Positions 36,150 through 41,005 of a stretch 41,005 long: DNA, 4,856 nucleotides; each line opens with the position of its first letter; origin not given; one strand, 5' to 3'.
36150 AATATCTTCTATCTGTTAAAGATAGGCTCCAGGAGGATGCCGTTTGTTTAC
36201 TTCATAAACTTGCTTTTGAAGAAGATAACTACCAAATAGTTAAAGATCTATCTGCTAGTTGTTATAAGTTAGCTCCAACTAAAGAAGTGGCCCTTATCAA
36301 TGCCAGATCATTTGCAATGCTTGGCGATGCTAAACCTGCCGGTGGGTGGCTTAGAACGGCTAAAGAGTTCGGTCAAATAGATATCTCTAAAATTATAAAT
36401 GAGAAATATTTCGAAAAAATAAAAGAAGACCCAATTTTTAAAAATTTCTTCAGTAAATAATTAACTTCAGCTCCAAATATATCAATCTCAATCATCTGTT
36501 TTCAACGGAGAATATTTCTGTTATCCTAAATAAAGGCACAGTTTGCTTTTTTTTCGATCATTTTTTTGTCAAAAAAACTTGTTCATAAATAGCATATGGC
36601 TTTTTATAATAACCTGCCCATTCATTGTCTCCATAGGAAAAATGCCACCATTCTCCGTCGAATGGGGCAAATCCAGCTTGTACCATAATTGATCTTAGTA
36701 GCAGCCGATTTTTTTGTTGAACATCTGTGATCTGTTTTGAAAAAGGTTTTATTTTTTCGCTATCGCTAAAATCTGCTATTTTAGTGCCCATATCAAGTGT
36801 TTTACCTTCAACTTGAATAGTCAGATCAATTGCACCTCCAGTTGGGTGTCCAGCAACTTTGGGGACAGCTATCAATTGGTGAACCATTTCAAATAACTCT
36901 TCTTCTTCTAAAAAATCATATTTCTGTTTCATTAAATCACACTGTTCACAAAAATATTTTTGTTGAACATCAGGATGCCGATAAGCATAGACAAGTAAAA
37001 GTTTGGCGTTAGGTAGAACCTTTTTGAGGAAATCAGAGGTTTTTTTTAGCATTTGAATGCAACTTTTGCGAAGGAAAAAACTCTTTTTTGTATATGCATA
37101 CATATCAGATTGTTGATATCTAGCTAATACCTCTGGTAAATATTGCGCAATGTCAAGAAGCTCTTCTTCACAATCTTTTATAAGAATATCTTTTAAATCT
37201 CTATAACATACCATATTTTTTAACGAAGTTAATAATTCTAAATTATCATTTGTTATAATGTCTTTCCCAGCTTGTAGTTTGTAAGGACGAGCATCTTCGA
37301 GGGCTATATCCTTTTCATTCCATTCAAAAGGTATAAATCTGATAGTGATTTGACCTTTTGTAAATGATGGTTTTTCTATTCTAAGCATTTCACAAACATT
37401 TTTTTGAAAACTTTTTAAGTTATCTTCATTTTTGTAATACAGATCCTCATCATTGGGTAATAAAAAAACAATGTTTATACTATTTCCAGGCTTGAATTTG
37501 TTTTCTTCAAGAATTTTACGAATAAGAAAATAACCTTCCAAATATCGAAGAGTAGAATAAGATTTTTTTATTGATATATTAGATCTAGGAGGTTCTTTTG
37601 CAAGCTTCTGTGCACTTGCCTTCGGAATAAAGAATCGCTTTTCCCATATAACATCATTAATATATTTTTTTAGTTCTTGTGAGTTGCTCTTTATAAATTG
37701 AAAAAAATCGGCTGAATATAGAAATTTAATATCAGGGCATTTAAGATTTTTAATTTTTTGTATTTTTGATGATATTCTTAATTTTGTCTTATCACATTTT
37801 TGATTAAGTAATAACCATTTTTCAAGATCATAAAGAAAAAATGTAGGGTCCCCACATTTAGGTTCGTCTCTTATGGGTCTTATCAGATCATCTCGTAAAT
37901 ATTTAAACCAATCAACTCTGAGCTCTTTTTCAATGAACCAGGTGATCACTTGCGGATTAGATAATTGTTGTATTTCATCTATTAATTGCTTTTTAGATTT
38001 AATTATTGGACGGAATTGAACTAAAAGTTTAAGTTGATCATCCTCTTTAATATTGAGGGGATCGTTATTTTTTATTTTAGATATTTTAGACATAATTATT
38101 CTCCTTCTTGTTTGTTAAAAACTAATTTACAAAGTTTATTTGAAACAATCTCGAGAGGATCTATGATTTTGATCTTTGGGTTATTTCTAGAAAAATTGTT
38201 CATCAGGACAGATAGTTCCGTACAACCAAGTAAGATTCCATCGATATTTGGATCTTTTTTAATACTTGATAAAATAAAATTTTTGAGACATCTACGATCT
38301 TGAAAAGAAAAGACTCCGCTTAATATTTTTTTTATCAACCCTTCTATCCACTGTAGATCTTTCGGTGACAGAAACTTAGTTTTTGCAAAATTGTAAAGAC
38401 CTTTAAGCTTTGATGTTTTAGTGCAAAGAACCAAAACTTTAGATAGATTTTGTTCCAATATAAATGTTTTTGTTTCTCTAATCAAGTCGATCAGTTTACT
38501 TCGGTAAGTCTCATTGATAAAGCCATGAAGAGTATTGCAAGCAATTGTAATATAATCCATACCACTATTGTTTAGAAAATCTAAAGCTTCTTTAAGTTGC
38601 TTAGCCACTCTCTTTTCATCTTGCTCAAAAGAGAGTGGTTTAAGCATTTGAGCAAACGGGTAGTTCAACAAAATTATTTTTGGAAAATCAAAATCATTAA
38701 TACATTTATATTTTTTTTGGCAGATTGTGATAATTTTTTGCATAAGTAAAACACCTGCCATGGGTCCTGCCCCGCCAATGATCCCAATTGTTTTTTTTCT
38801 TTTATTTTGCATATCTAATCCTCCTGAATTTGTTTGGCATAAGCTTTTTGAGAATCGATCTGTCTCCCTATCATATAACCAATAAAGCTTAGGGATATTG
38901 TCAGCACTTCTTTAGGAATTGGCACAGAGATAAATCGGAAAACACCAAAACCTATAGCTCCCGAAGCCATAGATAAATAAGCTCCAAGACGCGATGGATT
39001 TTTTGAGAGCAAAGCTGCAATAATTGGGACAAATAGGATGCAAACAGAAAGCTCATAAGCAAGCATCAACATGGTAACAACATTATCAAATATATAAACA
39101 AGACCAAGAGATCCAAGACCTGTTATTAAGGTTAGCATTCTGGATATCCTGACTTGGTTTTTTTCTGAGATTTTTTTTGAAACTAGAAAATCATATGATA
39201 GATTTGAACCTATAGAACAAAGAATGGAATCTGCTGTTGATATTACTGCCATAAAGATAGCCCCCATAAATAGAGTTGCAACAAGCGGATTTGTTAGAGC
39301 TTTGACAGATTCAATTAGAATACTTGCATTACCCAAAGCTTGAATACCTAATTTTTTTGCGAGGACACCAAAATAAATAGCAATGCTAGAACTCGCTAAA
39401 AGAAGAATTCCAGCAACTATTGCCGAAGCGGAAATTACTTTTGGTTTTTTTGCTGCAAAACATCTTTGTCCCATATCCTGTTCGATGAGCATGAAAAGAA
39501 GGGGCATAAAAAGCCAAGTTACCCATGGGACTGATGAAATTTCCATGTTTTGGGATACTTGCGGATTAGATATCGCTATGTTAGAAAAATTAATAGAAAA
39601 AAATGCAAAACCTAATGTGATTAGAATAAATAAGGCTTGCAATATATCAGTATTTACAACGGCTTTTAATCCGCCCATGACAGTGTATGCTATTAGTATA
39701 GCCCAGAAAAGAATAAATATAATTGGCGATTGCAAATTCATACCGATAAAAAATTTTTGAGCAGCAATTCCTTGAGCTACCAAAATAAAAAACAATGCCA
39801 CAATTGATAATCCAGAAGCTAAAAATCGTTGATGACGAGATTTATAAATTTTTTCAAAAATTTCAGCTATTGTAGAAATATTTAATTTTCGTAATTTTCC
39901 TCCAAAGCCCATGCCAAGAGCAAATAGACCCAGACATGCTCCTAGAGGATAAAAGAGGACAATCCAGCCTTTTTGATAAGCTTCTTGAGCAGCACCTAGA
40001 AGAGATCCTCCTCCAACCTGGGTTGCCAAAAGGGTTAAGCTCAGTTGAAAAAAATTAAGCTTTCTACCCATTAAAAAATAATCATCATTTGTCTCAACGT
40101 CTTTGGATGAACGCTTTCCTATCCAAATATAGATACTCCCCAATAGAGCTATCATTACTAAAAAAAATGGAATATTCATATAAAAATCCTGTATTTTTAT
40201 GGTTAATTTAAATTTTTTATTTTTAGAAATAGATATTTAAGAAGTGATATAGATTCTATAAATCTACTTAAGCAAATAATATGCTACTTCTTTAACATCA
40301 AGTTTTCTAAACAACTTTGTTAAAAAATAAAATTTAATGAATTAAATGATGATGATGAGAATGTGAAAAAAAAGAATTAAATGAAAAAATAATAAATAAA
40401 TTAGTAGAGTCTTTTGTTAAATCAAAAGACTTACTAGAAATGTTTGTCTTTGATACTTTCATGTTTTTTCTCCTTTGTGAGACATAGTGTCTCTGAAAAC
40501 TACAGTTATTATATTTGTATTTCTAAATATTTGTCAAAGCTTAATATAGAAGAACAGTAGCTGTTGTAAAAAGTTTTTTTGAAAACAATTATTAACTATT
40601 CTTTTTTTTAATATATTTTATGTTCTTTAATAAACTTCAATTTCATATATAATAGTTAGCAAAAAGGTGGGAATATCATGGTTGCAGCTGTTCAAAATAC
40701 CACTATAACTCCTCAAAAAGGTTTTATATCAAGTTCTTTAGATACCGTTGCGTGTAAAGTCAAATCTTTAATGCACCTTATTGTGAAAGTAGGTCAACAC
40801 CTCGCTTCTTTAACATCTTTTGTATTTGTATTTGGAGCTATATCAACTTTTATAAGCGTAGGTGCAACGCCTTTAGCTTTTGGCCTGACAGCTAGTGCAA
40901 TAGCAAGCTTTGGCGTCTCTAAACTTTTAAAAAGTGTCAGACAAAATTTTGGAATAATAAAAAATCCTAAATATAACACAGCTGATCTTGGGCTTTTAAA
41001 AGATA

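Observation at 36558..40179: Tightly coupled operon: Na+/solute symporter, Asp/Glu-type racemase and VanX-like D-Ala-D-Ala dipeptidase fusion (candidate D-amino-acid / peptidoglycan-fragment module)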

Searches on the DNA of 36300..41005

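Call 76: search_rna_families(source=window, start=36300, end=41005, threshold=evalue, max_evalue=1)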
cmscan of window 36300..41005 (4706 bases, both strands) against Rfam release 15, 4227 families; matches with E-value up to 1: 1.
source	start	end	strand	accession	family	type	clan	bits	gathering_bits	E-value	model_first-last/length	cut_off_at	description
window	38601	38668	+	RF02266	XIST_intron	Gene; lncRNA;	-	23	70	0.87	1-68/68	no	XIST 3' intron conserved motif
